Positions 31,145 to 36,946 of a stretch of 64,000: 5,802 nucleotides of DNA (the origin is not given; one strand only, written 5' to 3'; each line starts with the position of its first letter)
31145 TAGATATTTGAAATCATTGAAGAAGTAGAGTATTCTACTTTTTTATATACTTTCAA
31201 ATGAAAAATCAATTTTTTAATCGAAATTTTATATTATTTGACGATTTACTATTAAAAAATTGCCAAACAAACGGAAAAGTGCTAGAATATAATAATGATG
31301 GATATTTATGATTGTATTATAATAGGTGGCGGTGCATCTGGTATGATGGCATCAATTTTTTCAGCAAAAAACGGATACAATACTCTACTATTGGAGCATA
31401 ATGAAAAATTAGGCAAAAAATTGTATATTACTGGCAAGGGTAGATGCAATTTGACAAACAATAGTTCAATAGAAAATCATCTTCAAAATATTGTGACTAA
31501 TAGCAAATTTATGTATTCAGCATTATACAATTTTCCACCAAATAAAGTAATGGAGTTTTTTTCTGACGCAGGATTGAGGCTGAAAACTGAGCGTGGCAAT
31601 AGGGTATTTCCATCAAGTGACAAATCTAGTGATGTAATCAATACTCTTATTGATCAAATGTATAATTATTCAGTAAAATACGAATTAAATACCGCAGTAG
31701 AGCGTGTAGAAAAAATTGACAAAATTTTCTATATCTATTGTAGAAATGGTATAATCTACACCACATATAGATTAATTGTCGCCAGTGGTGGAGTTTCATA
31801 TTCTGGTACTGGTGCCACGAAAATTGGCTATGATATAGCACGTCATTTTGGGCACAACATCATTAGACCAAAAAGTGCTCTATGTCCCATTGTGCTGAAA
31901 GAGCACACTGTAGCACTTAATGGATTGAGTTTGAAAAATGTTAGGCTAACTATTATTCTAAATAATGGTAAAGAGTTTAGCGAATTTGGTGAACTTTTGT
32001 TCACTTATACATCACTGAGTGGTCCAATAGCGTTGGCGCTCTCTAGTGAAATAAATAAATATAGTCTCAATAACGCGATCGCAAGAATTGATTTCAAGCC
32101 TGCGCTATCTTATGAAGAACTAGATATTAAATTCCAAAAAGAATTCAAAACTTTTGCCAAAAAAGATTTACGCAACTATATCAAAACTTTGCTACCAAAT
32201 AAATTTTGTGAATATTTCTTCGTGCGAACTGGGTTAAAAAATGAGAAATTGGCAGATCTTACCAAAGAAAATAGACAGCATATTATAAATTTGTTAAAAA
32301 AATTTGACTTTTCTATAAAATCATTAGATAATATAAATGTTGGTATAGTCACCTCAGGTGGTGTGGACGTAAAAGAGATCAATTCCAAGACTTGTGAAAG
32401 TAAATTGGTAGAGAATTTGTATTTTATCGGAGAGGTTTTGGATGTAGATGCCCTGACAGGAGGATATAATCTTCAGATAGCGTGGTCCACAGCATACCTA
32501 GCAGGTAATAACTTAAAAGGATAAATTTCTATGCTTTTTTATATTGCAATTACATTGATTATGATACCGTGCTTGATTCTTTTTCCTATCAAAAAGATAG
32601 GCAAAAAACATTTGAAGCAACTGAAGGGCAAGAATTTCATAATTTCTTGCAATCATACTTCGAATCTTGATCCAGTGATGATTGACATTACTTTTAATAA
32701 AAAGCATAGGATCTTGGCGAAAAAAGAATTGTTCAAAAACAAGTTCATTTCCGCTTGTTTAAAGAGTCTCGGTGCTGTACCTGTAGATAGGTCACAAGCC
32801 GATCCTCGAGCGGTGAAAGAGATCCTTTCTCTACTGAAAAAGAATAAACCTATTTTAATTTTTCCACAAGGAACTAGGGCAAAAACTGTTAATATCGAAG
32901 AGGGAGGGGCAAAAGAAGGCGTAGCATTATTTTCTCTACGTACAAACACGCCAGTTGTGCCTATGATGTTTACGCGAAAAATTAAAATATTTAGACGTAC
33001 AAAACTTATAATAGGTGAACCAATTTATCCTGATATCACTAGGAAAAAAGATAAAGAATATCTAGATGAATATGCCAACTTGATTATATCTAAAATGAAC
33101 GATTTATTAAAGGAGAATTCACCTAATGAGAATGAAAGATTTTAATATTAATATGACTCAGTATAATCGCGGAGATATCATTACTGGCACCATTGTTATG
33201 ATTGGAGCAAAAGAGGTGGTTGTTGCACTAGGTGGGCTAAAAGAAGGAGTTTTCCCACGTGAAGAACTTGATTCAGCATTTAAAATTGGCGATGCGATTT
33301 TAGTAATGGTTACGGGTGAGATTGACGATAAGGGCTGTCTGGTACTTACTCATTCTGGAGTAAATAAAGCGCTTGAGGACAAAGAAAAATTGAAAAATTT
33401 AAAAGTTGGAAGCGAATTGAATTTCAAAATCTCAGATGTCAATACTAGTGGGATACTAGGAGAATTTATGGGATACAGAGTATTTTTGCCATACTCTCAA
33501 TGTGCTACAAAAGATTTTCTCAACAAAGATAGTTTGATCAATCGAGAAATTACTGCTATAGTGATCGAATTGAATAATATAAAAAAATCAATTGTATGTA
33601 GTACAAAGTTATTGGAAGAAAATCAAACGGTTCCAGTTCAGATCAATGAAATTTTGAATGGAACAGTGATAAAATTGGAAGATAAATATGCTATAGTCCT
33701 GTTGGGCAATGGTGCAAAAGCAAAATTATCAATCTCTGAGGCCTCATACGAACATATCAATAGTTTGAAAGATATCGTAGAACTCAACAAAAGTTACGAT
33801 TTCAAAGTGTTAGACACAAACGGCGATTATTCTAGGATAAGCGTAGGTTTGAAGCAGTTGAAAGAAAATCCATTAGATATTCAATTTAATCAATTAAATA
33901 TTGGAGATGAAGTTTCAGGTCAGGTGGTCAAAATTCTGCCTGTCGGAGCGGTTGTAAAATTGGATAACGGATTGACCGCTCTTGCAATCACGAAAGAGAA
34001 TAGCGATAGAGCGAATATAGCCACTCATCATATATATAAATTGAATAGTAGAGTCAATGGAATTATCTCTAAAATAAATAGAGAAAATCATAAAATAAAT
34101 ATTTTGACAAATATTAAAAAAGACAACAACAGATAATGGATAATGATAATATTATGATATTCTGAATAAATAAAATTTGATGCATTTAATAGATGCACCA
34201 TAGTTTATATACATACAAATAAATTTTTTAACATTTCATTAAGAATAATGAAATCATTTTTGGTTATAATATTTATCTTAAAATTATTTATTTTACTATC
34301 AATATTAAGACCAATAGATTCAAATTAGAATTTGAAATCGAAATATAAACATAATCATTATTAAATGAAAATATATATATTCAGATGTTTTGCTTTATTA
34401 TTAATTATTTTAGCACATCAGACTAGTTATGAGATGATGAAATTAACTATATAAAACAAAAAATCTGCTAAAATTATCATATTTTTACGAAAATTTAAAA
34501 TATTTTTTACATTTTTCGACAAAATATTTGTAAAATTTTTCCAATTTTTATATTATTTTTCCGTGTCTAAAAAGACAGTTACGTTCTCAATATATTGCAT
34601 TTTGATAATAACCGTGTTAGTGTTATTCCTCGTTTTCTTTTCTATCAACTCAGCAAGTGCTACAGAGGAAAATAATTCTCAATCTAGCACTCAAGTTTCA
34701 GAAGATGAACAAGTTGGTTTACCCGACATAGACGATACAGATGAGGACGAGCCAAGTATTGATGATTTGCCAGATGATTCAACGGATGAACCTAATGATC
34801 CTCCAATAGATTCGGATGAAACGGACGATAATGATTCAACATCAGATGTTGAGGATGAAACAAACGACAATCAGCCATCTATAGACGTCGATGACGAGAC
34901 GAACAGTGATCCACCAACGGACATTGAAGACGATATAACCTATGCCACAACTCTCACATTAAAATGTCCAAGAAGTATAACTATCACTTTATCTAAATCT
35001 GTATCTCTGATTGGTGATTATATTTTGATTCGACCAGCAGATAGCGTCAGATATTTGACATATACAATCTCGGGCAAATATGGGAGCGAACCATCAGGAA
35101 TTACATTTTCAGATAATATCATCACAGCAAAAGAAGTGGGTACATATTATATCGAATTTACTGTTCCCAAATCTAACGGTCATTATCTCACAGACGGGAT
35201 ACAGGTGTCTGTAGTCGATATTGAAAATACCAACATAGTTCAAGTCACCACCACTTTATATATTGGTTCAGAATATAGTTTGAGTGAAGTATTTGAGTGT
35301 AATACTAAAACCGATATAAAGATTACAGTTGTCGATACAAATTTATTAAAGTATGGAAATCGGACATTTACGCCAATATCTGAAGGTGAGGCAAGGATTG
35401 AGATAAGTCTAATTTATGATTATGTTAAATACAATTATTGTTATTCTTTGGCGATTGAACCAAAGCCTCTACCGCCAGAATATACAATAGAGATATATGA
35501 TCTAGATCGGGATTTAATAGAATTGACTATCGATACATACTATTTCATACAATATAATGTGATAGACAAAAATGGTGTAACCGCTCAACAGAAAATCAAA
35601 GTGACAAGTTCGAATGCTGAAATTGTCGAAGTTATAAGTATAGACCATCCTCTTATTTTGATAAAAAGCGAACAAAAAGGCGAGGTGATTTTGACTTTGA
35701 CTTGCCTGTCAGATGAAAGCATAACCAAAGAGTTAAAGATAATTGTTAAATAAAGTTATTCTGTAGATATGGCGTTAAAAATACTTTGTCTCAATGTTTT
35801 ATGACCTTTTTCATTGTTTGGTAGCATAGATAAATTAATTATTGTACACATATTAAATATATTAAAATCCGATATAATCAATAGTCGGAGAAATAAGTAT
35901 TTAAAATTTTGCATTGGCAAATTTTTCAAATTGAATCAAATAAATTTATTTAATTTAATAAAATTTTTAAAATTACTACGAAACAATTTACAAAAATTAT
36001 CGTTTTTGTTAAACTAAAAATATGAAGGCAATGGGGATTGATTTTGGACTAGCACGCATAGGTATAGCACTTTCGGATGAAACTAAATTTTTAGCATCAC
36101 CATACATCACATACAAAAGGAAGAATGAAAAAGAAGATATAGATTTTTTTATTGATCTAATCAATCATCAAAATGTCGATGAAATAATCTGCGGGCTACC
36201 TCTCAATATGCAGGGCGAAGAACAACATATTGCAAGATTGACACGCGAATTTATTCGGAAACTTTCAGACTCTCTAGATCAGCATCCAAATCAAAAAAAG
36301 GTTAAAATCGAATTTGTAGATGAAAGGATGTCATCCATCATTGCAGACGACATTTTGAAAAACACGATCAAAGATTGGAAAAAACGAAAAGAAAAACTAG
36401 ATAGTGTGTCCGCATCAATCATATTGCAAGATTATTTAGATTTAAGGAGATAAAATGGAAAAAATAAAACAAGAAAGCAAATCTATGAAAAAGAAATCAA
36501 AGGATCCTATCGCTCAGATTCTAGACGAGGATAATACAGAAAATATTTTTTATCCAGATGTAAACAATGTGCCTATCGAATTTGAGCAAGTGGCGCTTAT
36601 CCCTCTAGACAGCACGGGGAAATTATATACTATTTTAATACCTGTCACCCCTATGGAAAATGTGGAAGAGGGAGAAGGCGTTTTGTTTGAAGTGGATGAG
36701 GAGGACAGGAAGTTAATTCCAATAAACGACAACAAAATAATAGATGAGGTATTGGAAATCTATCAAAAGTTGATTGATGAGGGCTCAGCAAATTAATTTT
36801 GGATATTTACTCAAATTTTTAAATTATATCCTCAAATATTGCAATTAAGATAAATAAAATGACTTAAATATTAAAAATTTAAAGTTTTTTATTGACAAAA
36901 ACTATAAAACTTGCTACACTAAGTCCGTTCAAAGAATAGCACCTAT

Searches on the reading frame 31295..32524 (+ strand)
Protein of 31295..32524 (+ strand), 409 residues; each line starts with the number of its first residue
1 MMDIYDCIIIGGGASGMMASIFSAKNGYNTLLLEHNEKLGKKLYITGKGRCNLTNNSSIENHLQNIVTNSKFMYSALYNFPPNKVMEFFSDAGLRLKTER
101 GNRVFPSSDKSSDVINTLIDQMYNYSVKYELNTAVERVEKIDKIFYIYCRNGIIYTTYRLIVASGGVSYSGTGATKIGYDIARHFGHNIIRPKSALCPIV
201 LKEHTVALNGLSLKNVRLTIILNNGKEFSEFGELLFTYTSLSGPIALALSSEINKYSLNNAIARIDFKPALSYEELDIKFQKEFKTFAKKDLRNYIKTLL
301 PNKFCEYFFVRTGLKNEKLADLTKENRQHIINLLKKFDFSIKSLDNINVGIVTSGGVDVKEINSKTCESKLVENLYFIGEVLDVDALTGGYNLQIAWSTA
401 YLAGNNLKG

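Call 45: search_protein_families(library=ncbifam, proteins=[window:31295-32524:+], max_evalue=0.00001)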
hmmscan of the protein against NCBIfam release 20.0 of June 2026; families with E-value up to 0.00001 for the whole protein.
window:31295-32524:+ (409 aa): 7 families
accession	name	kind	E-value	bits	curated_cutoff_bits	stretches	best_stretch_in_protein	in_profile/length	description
TIGR00275.1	TIGR00275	subfamily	1e-123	413.2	183.8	1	7-404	1-400/401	aminoacetone oxidase family FAD-binding enzyme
TIGR03862.1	flavo_PP4765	subfamily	5.8e-24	84.6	242.65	1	28-406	2-370/376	TIGR03862 family flavoprotein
TIGR01292.1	TRX_reduct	equivalog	1.7e-09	36.9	343.45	0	5-41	1-37/300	thioredoxin-disulfide reductase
TIGR03143.1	AhpF_homolog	hypoth_equivalog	9.8e-07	27.7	687.65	1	1-46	1-45/555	putative alkyl hydroperoxide reductase F subunit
TIGR04018.1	Bthiol_YpdA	hypoth_equivalog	3.8e-06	25.9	339.9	0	45-165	4-122/316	YpdA family putative bacillithiol disulfide reductase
TIGR01350.1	lipoamide_DH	equivalog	9.2e-06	24.6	408.8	0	5-40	2-36/461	dihydrolipoyl dehydrogenase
NF053717.1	VnlPnlRedVprA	equivalog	9.5e-06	24.7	600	0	3-46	5-49/481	vinyl phenol reductase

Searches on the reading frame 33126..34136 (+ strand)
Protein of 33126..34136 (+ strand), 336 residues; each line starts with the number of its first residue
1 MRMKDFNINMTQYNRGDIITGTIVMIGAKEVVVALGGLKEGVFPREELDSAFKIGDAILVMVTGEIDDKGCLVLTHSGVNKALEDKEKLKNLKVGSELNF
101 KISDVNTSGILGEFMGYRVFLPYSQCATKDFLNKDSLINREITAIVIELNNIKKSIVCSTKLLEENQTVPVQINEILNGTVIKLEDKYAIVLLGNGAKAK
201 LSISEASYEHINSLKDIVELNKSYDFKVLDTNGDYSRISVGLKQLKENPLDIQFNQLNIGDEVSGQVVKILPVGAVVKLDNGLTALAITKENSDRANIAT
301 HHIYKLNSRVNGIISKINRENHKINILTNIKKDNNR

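Call 45: search_protein_families(library=ncbifam, proteins=[window:33126-34136:+], max_evalue=0.00001)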
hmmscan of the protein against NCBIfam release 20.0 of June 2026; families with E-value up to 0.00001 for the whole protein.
window:33126-34136:+ (336 aa): 17 families
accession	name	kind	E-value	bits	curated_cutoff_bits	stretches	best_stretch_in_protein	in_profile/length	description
NF000907.0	PRK00087.1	equivalog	1.4e-44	152.4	624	1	5-326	292-630/671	bifunctional 4-hydroxy-3-methylbut-2-enyl diphosphate reductase/30S ribosomal protein S1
NF005208.0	PRK06676.1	equivalog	8e-38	130.4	368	1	3-326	6-345/391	30S ribosomal protein S1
NF004953.0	PRK06299.1-3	equivalog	1.7e-36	125.7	720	1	9-326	39-366/580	30S ribosomal protein S1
NF004952.0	PRK06299.1-2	equivalog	3.3e-36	124.8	524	1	10-325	42-370/580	30S ribosomal protein S1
TIGR00717.1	rpsA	equivalog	1.6e-35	122.6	577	1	8-326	11-340/516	30S ribosomal protein S1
NF005911.0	PRK07899.1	equivalog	1.5e-28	99.8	691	1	9-326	29-360/486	30S ribosomal protein S1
NF004956.0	PRK06299.1-6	equivalog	9.5e-26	90.5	711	2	177-326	289-438/554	30S ribosomal protein S1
NF010379.0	PRK13806.1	equivalog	1.3e-24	86.7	648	1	12-325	31-359/491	30S ribosomal protein S1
NF004954.0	PRK06299.1-4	equivalog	4e-23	81.4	727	1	8-326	13-344/560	30S ribosomal protein S1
NF004955.0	PRK06299.1-5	equivalog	3.7e-21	75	878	1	8-325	20-350/566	30S ribosomal protein S1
NF004951.0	PRK06299.1-1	equivalog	4.9e-16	58.2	918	1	9-326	14-344/556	30S ribosomal protein S1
NF005639.0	PRK07400.1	equivalog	6.1e-16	58.2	460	1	12-252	28-274/318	30S ribosomal protein S1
NF003062.0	PRK03987.1-1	equivalog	5.3e-09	35.6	213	0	166-248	5-88/264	translation initiation factor IF-2 subunit alpha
NF005573.0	PRK07252.1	equivalog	8.6e-08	32.1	183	0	172-249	2-79/120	S1 RNA-binding domain-containing protein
NF005973.0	PRK08059.1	equivalog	2.4e-07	30.9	148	0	173-249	7-83/123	S1 domain-containing post-transcriptional regulator GSP13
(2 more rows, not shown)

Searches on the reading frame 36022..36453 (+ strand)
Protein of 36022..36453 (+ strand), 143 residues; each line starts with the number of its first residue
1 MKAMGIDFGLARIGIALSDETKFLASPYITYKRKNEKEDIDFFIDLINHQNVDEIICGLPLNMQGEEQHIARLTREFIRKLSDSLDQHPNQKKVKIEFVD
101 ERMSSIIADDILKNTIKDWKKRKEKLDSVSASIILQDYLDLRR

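Call 6: search_protein_families(library=pfam, proteins=[window:36022-36453:+])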
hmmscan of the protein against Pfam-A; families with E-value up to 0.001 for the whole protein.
window:36022-36453:+ (143 aa): 1 family
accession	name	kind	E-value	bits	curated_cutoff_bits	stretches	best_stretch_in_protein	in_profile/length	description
PF03652.20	RuvX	-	1.7e-38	132.4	29.2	1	1-140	1-133/134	Holliday junction resolvase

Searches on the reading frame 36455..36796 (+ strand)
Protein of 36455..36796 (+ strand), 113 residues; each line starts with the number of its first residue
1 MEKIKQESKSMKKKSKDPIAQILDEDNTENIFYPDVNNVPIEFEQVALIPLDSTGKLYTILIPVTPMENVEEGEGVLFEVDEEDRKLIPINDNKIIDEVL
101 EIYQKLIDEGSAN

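Call 6: search_protein_families(library=pfam, proteins=[window:36455-36796:+])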
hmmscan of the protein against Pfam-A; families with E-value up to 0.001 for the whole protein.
window:36455-36796:+ (113 aa): 1 family
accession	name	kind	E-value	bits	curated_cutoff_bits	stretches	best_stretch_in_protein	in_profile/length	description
PF06949.16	DUF1292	-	1.8e-05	25.9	24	1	39-108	4-75/75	Protein of unknown function (DUF1292)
